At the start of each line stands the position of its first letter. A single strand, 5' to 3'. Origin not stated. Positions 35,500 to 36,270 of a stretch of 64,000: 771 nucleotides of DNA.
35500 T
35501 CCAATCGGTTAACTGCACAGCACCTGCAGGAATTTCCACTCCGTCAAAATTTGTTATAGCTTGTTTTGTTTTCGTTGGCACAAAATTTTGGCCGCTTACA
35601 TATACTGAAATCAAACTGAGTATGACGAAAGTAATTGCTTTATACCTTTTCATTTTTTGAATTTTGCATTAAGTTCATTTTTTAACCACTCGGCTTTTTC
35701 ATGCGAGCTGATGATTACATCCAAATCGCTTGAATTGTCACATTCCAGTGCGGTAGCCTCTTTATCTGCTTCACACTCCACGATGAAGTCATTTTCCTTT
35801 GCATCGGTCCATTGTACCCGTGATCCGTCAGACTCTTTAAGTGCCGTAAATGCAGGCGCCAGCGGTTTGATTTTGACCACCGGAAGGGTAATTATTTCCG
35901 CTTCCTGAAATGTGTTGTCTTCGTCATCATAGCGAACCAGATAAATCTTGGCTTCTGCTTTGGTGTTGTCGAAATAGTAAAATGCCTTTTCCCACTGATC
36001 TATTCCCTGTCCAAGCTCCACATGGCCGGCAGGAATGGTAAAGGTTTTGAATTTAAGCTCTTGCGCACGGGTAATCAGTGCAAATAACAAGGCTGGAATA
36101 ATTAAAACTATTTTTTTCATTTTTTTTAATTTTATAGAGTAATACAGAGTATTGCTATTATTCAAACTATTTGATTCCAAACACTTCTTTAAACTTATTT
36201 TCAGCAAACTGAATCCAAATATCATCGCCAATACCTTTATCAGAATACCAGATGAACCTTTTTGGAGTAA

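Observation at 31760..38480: AT-rich accessory island with two families of paralogous small secreted proteins, bounded by MITE-like direct repeats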

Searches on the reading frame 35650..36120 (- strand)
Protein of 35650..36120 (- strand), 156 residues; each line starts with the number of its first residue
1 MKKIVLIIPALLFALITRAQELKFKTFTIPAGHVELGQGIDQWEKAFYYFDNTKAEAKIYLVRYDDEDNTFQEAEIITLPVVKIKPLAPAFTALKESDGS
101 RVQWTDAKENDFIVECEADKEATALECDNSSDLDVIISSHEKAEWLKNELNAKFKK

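Call 8: search_protein_families(library=pfam, proteins=[window:35650-36120:-], max_evalue=1)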
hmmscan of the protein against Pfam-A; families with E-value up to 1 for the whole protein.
window:35650-36120:- (156 aa): 0 families

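Call 16: find_homologous_proteins(query=A1, max_evalue=0.01)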
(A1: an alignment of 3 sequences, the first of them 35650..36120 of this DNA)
Query A1 (3 sequences) (156 aa, profile of the alignment): 13 proteins with E <= 0.01 among 3308 candidates.
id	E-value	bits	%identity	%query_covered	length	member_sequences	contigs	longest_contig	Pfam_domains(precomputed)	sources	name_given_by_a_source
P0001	1.7e-65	237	96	100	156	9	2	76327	-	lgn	-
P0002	8.0e-63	229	28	97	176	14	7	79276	-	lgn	-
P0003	2.8e-61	224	90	100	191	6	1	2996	-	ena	-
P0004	8.6e-56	206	27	36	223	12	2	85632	-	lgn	-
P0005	1.5e-53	198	79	99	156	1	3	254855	-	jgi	jgi:hypothetical protein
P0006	8.5e-44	167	70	99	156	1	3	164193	-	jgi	jgi:hypothetical protein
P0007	7.7e-43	164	67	100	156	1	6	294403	-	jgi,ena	-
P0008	1.6e-40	156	29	69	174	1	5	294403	-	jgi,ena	-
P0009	3.8e-38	148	25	45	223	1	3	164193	-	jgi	jgi:hypothetical protein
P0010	7.4e-36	141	26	52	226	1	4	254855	-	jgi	jgi:hypothetical protein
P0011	4.7e-33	132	39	28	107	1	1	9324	-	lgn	-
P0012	2.2e-32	130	28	97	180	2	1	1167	-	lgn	-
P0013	1.2e-25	108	27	36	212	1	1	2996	-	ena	-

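Call 17: find_encoding_contigs(protein=P0007, flank=10000, max_places=3)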
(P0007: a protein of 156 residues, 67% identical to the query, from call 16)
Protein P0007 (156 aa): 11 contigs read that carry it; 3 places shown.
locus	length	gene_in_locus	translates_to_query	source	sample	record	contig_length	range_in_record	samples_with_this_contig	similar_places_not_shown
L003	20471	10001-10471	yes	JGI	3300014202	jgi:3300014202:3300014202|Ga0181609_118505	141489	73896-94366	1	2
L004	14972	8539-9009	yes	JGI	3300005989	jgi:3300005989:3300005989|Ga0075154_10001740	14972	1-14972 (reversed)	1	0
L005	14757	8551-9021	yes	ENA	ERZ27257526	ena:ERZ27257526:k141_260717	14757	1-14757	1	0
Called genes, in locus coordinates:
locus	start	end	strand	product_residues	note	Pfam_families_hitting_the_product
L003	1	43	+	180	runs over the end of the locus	PF03602:Cons_hypoth95, PF05175:MTS, PF02086:MethyltransfD12 (faint), PF13847:Methyltransf_31, PF13649:Methyltransf_25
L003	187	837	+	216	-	-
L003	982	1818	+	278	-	-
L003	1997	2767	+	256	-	-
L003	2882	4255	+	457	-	PF00282:Pyridoxal_deC, PF00266:Aminotran_5 (weak)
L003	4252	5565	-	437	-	PF00112:Peptidase_C1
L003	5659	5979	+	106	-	-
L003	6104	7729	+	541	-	PF18962:Por_Secre_tail (weak)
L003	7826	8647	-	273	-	-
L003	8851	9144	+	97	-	-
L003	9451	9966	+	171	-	-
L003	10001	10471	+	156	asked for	-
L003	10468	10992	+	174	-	-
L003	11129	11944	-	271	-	-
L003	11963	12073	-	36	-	-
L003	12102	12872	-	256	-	PF01145:Band_7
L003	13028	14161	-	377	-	PF13173:AAA_14, PF13635:DUF4143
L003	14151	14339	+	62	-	-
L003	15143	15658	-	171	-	-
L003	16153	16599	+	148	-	-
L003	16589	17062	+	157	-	-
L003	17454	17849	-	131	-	-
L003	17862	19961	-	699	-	PF00378:ECH_1, PF16113:ECH_2, PF02737:3HCDH_N, PF00725:3HCDH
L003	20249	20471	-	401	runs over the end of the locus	PF00108:Thiolase_N, PF22691:Thiolase_C_1 (faint), PF02803:Thiolase_C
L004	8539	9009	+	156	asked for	-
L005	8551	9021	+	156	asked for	-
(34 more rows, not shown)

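Call 18: find_encoding_contigs(protein=P0005, flank=10000, max_places=3)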
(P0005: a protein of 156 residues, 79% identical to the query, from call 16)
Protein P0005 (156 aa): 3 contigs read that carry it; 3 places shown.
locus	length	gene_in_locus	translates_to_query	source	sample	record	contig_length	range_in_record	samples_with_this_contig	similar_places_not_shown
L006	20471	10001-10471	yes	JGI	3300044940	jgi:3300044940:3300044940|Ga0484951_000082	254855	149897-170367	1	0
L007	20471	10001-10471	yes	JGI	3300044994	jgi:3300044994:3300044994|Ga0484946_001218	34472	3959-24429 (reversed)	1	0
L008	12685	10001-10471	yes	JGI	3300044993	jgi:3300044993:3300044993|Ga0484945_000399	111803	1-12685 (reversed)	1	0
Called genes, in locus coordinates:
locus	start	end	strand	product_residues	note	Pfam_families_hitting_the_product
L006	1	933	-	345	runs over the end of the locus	PF01073:3Beta_HSD, PF01370:Epimerase, PF02719:Polysacc_synt_2, PF04321:RmlD_sub_bind, PF05368:NmrA, PF07993:NAD_binding_4, PF16363:GDP_Man_Dehyd, PF13460:NAD_binding_10, +2 more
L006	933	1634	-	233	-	PF13367:PrsW-protease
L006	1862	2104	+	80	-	-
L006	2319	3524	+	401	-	PF00108:Thiolase_N, PF22691:Thiolase_C_1 (faint), PF02803:Thiolase_C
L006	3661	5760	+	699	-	PF00378:ECH_1, PF16113:ECH_2, PF02737:3HCDH_N, PF00725:3HCDH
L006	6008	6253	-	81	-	-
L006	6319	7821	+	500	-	PF00144:Beta-lactamase, PF18962:Por_Secre_tail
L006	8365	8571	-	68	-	-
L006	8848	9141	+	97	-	-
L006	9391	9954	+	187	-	-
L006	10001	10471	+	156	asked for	-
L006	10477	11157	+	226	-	-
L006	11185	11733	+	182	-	-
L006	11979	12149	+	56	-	-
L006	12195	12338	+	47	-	-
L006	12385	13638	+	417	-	-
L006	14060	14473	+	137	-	-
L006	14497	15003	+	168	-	-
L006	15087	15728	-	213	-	PF00551:Formyl_trans_N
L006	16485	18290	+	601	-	PF01401:Peptidase_M2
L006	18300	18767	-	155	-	-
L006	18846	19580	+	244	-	PF00535:Glycos_transf_2, PF10111:Glyco_tranf_2_2 (weak)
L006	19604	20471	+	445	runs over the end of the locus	PF01979:Amidohydro_1, PF07969:Amidohydro_3 (faint)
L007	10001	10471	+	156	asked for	-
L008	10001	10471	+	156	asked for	-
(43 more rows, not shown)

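Call 19: find_encoding_contigs(protein=P0006, flank=10000, max_places=3)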
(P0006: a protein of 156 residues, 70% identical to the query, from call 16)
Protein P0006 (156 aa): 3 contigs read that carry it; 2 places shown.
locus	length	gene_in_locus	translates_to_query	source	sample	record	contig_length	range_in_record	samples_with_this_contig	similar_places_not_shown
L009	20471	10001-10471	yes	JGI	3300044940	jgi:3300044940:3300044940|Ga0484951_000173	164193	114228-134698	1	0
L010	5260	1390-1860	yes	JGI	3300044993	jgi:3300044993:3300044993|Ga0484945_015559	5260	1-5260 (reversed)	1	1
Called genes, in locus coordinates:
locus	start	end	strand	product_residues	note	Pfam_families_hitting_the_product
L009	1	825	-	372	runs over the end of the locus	PF13579:Glyco_trans_4_4, PF13439:Glyco_transf_4, PF00534:Glycos_transf_1, PF13692:Glyco_trans_1_4, PF13524:Glyco_trans_1_2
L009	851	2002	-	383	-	PF13439:Glyco_transf_4, PF13579:Glyco_trans_4_4 (weak), PF20706:GT4-conflict, PF00534:Glycos_transf_1, PF13692:Glyco_trans_1_4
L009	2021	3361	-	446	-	PF04932:Wzy_C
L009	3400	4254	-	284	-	PF01039:Carboxyl_trans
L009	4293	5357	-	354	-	PF01791:DeoC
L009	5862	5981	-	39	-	-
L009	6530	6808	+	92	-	-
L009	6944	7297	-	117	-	-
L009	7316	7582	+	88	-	-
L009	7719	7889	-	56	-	-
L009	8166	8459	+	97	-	-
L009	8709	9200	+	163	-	-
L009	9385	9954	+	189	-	-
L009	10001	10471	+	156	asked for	-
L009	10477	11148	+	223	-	-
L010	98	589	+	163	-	-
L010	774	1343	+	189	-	-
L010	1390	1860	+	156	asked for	-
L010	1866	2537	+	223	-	-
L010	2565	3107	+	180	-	-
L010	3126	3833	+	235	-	-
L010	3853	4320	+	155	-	-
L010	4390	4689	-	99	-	-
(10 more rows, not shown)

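Call 35: predict_structure(alignment_id=A3)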
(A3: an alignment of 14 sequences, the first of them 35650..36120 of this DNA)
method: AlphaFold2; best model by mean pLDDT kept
length: 156 residues; sequences in the alignment: 14
mean_pLDDT: 79.1   pTM: 0.76
mean pLDDT of the five models: 79.1, 77.7, 77.3, 74.3, 73.7
residues with pLDDT >= 90: 59; 70-90: 55; 50-70: 24; < 50: 18
segments of 3 or more residues with pLDDT < 50: 1-18
pLDDT, mean of each block of 10 residues (from residue 1): 42 49 87 91 90 92 88 88 71 90 77 72 63 88 96 82
secondary structure, 60 per line:
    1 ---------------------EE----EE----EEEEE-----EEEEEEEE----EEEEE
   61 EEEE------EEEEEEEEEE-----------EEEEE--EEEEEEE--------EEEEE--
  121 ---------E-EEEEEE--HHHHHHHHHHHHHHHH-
elements in order: E34-38 E44-51 E56-64 E71-80 E92-96 E99-105 E114-118 E132-137 H140-155

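Call 40: search_protein_representatives(alignment_id=A3)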
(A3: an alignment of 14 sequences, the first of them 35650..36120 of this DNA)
Query: 14 sequences, 164 profile positions. Proteins with E-value up to 0.001 (for the whole library): 7; up to 1e-10: 5; up to 1e-30: 5. The best 7 are listed.
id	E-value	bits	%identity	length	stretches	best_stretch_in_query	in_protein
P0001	1.0e-65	236.8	-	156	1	1-161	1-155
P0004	2.5e-58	212.7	-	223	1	2-164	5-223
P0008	5.7e-54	198.6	-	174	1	1-164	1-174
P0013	4.9e-45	169.5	-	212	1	1-125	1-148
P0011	1.4e-32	129.0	-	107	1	1-94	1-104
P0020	6.0e-06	42.4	-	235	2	6-93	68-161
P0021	6.2e-05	39.1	-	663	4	67-117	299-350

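Call 54: search_protein_families(library=pfam, proteins=[P0020], max_evalue=0.1)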
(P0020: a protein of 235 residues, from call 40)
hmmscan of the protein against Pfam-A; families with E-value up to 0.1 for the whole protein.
P0020 (235 aa): 2 families
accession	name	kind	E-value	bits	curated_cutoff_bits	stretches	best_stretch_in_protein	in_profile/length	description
PF02586.19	SRAP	-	0.055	13.4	27.1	1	120-190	104-171/214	SOS response associated peptidase (SRAP)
PF22585.3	Sialidase-like_CBM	-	0.083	13.2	27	0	121-185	4-62/156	Sialidase-like, CBM domain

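Call 62: search_solved_structures(query=A3, max_evalue=10)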
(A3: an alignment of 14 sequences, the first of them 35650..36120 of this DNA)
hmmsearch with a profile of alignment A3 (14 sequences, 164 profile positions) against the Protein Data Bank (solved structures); distinct sequences matched with E-value up to 10: 2.
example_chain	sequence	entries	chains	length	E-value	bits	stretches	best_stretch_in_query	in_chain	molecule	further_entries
6eom_A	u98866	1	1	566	0.53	13.3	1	1-58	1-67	MutT/NUDIX family protein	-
8f70_A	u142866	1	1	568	0.8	12.7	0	22-73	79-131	T18.1 Major pilin backbone protein T-antigen,Major pilin backbone protein T-antigen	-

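Call 73: find_encoding_contigs(protein=P0001, flank=10000, max_places=3)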
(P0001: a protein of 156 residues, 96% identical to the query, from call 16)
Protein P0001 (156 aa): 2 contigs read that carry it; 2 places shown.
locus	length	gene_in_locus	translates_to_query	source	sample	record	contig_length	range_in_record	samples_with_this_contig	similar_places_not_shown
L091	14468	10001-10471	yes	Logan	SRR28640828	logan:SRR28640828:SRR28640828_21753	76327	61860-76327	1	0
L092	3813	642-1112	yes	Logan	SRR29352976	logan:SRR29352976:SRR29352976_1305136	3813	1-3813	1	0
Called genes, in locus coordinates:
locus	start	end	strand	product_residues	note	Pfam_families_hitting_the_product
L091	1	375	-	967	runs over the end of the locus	PF07494:Reg_prop (faint), PF06580:His_kinase, PF02518:HATPase_c (weak)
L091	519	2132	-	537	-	-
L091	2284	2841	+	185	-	PF03602:Cons_hypoth95, PF05175:MTS, PF02086:MethyltransfD12 (faint), PF13847:Methyltransf_31, PF13649:Methyltransf_25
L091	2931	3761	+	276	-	-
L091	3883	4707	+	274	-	-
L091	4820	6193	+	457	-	PF00282:Pyridoxal_deC, PF00266:Aminotran_5 (weak)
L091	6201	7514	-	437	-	PF00112:Peptidase_C1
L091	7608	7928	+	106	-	-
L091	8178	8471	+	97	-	-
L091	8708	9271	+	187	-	-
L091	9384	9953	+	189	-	-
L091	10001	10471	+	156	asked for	-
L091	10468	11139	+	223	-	-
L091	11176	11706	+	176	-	-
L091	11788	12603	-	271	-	-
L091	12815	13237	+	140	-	-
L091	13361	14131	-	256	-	PF01145:Band_7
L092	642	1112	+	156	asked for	-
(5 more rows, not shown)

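Call 74: find_encoding_contigs(protein=P0004, flank=10000, max_places=3)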
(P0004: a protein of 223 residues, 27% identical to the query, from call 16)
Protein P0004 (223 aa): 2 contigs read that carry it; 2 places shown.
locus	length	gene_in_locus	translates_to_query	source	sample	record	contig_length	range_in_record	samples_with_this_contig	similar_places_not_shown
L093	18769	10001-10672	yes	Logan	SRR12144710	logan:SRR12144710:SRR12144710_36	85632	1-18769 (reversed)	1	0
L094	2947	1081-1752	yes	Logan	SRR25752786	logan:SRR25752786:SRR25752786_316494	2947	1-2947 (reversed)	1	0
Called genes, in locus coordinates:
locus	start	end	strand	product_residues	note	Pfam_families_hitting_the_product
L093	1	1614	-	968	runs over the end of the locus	PF07494:Reg_prop (faint), PF06580:His_kinase, PF02518:HATPase_c (weak)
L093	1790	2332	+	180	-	PF03602:Cons_hypoth95, PF05175:MTS, PF13847:Methyltransf_31, PF13649:Methyltransf_25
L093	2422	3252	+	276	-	-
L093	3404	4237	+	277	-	-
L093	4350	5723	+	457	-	PF00282:Pyridoxal_deC, PF00266:Aminotran_5 (weak)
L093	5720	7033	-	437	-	PF00112:Peptidase_C1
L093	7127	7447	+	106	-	-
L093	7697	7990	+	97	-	-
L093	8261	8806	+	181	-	-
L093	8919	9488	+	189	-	-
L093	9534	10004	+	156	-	-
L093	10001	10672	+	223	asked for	-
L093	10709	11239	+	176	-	-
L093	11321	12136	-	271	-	-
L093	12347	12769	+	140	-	-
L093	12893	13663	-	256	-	PF01145:Band_7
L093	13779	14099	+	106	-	-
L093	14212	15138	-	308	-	PF11617:Cu-binding_MopE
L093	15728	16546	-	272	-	PF11185:DUF2971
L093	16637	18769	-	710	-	?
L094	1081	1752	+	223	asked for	-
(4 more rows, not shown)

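Call 75: find_encoding_contigs(protein=P0002, flank=10000, max_places=4)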
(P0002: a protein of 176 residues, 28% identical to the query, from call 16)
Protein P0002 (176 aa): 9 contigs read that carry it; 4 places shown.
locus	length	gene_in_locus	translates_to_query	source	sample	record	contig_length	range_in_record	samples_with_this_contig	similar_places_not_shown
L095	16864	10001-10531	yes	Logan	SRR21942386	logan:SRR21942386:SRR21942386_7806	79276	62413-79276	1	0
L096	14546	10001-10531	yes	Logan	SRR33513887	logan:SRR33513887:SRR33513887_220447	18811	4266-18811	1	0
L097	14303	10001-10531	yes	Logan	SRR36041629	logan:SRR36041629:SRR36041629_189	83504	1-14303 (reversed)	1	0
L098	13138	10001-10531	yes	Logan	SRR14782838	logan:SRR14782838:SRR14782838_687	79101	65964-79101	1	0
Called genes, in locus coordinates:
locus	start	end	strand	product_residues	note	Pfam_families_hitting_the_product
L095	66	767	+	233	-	-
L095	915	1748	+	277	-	-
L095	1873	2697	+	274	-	-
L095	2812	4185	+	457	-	PF00282:Pyridoxal_deC, PF00266:Aminotran_5 (weak)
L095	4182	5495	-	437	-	PF00112:Peptidase_C1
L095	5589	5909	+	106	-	-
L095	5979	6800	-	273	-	-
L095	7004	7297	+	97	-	-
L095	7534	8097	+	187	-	-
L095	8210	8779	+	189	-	-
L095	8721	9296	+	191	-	-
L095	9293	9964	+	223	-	-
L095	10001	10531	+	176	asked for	-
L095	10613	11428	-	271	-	-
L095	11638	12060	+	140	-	-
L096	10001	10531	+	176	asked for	-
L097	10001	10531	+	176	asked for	-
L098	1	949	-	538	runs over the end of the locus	-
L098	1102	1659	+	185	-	PF03602:Cons_hypoth95, PF05175:MTS, PF13847:Methyltransf_31, PF13649:Methyltransf_25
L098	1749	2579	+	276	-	-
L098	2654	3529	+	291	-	-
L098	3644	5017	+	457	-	PF00282:Pyridoxal_deC, PF00266:Aminotran_5 (faint)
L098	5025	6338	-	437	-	PF00112:Peptidase_C1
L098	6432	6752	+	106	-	-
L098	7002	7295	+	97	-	-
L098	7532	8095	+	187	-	-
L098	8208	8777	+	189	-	-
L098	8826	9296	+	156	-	-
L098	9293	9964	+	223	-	-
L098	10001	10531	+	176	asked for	-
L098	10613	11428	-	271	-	-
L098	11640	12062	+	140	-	-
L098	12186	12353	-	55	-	-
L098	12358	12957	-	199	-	PF01145:Band_7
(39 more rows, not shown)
